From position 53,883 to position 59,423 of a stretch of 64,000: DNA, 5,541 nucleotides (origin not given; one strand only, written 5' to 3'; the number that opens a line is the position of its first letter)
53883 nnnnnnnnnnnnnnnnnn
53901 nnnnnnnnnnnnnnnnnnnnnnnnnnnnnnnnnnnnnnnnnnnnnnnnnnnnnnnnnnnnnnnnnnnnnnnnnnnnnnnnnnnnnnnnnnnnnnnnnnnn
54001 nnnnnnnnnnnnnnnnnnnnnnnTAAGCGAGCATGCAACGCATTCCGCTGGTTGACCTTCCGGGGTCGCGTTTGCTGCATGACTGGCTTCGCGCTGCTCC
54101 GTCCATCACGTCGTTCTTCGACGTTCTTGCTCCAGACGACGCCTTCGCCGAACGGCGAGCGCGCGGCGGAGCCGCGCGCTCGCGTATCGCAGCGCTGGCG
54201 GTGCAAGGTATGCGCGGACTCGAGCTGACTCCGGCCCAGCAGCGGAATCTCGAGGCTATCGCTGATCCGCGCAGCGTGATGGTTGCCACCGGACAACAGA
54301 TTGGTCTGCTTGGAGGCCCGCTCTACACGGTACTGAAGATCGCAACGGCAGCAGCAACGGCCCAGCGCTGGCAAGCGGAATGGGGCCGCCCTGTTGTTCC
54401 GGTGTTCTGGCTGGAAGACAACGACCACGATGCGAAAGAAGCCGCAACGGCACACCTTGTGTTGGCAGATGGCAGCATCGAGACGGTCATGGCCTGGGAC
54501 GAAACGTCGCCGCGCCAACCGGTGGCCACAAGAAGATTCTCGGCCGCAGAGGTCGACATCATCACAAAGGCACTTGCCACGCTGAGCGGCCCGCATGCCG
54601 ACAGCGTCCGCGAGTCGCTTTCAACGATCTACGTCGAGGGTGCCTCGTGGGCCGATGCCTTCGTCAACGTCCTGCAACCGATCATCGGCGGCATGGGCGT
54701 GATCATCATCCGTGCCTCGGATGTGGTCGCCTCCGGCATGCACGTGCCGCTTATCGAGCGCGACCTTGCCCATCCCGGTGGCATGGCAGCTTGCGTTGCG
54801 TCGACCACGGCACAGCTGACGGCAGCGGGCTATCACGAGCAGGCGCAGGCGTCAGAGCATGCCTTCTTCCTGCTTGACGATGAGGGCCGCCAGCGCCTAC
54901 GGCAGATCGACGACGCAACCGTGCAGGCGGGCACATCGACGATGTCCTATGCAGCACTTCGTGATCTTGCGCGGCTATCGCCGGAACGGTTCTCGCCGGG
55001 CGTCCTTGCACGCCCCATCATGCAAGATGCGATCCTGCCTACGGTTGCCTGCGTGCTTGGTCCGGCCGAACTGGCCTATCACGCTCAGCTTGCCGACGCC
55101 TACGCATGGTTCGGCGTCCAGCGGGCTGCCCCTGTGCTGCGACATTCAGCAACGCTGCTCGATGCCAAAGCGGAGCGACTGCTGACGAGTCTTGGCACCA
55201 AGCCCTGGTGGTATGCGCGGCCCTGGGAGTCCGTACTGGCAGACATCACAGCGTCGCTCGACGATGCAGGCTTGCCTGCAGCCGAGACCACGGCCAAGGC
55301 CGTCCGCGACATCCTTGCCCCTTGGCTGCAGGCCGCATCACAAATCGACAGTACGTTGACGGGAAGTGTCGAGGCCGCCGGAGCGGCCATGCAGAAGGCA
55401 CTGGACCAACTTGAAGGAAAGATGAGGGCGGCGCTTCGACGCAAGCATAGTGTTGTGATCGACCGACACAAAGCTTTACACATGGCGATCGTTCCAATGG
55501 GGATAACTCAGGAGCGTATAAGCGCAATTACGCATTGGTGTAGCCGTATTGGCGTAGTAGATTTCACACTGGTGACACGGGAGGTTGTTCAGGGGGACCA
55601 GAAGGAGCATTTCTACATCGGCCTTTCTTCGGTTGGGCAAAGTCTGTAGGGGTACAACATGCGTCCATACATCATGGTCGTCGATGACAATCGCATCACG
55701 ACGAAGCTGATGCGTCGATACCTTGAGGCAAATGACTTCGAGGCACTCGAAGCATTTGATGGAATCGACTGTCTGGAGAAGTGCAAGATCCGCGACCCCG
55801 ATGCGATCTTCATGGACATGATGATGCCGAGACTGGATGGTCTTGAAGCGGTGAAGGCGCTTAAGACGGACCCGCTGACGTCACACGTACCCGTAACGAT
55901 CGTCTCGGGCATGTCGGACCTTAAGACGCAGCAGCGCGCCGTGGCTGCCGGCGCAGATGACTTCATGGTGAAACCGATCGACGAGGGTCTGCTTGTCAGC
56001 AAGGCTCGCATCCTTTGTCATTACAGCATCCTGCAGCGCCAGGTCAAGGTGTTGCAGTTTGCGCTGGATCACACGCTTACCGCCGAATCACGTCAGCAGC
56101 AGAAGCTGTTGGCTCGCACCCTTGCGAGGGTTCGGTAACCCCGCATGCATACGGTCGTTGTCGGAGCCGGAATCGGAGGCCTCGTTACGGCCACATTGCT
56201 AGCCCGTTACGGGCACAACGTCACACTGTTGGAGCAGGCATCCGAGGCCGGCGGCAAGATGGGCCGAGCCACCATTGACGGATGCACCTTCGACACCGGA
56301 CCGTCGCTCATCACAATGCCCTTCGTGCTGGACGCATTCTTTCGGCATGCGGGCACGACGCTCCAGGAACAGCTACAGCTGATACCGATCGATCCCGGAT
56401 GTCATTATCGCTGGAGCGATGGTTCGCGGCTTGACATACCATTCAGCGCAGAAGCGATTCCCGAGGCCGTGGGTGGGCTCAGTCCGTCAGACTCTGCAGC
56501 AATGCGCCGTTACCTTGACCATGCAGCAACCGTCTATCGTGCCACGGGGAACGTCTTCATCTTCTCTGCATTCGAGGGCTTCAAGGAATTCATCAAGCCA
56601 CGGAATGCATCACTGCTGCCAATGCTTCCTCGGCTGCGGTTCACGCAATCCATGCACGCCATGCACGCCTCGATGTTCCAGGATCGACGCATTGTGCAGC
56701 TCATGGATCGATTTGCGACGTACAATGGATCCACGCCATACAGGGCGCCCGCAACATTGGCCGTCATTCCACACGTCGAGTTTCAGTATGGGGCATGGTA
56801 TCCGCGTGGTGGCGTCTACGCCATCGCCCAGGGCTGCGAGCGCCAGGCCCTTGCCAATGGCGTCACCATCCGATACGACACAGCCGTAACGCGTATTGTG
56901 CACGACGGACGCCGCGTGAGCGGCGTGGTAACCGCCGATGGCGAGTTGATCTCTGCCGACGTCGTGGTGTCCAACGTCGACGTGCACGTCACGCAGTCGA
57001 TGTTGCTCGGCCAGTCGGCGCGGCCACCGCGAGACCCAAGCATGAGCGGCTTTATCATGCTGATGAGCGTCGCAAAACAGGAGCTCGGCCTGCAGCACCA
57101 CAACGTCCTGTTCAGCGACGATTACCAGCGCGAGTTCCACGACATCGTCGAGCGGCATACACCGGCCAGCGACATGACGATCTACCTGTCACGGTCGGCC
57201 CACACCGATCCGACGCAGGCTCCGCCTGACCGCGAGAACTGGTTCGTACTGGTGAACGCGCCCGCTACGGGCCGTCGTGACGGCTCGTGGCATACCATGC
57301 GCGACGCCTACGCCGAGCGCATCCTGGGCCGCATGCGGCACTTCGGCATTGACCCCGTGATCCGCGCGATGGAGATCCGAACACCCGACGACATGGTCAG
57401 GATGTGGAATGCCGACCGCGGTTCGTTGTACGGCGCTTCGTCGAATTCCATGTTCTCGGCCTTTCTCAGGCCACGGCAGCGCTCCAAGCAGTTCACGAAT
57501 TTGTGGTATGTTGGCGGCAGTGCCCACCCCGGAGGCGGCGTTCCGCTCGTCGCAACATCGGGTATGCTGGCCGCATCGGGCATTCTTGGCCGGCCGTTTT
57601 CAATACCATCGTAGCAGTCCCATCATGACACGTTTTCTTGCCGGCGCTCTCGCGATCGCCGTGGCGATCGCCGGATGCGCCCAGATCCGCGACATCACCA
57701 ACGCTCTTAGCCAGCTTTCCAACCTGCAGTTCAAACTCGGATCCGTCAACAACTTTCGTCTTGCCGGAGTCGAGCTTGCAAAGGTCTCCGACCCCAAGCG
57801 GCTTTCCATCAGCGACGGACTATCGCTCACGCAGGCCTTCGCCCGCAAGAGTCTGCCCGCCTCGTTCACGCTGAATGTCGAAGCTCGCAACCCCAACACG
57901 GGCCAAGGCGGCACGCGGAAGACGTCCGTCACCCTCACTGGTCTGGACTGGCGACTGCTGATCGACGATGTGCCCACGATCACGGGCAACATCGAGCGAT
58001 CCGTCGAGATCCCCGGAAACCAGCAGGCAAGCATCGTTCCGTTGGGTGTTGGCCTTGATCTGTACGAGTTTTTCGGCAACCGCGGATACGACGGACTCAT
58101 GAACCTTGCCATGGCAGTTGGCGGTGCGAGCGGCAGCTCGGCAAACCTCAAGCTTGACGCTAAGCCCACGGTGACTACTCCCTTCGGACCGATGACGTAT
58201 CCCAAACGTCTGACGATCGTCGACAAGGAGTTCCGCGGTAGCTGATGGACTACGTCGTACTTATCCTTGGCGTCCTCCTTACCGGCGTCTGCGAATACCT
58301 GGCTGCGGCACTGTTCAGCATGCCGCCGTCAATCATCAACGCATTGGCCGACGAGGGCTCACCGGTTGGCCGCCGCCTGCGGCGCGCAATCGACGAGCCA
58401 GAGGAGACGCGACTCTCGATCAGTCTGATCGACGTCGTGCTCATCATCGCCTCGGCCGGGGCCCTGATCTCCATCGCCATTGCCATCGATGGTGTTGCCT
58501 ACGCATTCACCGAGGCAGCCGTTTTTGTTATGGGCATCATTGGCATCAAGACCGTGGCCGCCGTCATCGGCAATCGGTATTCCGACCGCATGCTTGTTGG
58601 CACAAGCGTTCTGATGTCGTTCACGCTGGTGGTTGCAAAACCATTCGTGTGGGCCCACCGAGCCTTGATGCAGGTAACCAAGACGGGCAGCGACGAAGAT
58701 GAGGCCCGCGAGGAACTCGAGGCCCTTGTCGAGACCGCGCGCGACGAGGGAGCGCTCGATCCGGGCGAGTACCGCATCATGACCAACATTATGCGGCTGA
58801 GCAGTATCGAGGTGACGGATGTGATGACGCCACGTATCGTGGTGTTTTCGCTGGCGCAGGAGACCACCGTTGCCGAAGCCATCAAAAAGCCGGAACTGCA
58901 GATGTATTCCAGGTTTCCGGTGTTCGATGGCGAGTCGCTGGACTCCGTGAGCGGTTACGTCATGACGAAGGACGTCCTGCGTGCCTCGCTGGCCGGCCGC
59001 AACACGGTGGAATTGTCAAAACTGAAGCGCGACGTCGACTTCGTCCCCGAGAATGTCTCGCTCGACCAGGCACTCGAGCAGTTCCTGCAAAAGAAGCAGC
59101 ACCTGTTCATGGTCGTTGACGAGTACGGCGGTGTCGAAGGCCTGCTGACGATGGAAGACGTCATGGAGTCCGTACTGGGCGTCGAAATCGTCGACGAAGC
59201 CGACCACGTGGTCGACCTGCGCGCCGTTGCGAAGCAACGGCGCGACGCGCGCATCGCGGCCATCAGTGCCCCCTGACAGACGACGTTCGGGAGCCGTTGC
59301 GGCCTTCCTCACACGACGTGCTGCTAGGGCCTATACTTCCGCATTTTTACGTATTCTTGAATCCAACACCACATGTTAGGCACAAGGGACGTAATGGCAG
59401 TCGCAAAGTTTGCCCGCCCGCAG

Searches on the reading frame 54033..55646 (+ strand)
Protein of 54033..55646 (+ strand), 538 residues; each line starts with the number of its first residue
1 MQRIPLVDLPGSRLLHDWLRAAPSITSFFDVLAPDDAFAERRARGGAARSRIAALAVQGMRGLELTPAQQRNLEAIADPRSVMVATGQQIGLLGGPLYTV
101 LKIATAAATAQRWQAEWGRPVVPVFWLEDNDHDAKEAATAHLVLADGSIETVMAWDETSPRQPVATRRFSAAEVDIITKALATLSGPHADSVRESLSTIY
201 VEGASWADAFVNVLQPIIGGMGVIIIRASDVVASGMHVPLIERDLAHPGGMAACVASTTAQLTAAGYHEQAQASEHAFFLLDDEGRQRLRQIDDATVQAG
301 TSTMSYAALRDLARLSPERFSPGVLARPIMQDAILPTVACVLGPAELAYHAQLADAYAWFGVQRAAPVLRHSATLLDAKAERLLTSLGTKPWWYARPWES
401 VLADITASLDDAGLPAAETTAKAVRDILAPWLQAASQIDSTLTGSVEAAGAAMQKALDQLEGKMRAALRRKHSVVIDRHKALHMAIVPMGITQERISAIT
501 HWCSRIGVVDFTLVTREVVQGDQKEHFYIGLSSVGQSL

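Call 41: search_protein_families(library=pfam, proteins=[window:54033-55646:+], max_evalue=0.0001)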
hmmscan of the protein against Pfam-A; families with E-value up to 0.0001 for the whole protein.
window:54033-55646:+ (538 aa): 2 families
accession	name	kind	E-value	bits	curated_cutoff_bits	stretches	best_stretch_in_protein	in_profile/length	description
PF10079.15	Rossmann-like_BshC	-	4.4e-68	230.8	27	1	12-367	12-376/380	Bacillithiol biosynthesis BshC, N-terminal Rossmann-like domain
PF24850.1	CC_BshC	-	1.5e-15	57.8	27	1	373-507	1-136/159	Bacillithiol biosynthesis BshC, C-terminal coiled-coil domain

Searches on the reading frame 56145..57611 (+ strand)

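Call 41: search_protein_families(library=pfam, proteins=[window:56145-57611:+], max_evalue=0.0001)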
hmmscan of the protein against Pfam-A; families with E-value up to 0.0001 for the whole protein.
window:56145-57611:+ (489 aa): 9 families
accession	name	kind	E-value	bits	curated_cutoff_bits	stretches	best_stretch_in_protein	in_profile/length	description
PF01593.30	Amino_oxidase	-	1.2e-24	87.8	19.8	1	10-481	1-443/443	Flavin containing amine oxidoreductase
PF01266.30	DAO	-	1.8e-17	64.4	27.9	2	201-307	120-231/353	FAD dependent oxidoreductase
PF13450.12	NAD_binding_8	-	1.4e-14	54.5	21.9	1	5-58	1-54/68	NAD(P)-binding Rossmann-like domain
PF07992.20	Pyr_redox_2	-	7.9e-09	35.8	26.1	0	2-34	2-176/291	Pyridine nucleotide-disulphide oxidoreductase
PF00070.33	Pyr_redox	-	2.3e-08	34.9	22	0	2-38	1-37/82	Pyridine nucleotide-disulphide oxidoreductase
PF12831.13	FAD_oxidored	-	4.1e-06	26.8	27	0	4-43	3-42/416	FAD dependent oxidoreductase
PF00890.30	FAD_binding_2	-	1e-05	25.3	20.4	0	3-39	2-38/414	FAD binding domain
PF03486.20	HI0933_like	-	1.4e-05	25.1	50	0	2-41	2-41/244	HI0933-like protein Rossmann domain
PF01494.25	FAD_binding_3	-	4.4e-05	23.3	22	0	3-38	4-39/349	FAD binding domain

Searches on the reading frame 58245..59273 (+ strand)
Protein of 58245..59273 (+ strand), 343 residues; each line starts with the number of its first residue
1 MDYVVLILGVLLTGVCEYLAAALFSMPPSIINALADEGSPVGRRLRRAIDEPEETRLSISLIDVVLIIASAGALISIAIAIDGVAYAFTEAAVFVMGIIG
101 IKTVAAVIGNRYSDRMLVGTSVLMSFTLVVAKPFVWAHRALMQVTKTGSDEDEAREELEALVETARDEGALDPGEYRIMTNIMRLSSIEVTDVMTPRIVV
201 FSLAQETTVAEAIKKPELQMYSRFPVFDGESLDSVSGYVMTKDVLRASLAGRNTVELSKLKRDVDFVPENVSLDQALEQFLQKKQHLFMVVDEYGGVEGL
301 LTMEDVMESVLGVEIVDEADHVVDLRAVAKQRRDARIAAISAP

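Call 41: search_protein_families(library=pfam, proteins=[window:58245-59273:+], max_evalue=0.0001)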
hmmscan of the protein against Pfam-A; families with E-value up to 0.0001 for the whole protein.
window:58245-59273:+ (343 aa): 2 families
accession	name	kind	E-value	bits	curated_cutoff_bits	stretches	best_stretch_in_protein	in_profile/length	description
PF00571.33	CBS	-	1.1e-14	55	24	1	261-311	6-56/57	CBS domain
PF01595.25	CNNM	-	3.9e-12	46.6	28.4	1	6-175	3-181/181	Cyclin M transmembrane N-terminal domain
